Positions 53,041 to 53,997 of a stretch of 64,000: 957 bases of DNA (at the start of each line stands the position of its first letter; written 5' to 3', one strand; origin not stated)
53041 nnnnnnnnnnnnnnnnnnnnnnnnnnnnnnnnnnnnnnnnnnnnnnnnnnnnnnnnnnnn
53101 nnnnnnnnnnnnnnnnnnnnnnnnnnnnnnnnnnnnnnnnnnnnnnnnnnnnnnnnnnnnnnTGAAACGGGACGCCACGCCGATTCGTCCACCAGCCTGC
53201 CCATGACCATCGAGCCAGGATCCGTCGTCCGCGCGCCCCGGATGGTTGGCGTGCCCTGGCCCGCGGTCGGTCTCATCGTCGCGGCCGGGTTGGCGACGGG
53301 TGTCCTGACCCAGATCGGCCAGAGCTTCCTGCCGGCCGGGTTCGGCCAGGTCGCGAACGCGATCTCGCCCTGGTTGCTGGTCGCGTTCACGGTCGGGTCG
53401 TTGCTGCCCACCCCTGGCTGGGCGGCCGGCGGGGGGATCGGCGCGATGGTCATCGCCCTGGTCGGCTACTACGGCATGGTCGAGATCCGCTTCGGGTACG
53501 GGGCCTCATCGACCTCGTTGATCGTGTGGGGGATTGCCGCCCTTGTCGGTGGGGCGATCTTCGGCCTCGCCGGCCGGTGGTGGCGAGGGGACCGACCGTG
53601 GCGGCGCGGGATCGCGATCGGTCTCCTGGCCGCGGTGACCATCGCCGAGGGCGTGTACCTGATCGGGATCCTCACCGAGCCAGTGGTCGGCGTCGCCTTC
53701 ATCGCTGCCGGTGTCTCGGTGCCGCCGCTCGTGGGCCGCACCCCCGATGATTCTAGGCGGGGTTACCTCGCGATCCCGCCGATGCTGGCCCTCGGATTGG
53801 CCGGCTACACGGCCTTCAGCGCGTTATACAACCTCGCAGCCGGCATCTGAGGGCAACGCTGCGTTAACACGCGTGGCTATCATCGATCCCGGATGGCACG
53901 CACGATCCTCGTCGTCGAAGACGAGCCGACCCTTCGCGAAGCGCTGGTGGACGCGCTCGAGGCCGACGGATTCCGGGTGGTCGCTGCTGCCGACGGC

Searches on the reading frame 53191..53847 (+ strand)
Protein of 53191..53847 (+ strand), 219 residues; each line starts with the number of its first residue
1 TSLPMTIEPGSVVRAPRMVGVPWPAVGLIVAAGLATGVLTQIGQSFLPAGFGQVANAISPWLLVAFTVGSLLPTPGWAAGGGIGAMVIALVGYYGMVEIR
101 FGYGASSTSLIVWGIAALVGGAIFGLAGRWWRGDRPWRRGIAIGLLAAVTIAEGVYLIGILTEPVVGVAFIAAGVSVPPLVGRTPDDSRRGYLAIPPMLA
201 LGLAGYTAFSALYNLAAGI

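Call 24: search_protein_families(library=pfam, proteins=[window:53191-53847:+], max_evalue=0.001)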
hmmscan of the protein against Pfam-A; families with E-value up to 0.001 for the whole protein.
window:53191-53847:+ (219 aa): 1 family
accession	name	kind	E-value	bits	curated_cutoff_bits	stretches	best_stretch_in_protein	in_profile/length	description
PF20128.4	DUF6518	-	4.2e-36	124.8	25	1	22-208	7-200/204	Family of unknown function (DUF6518)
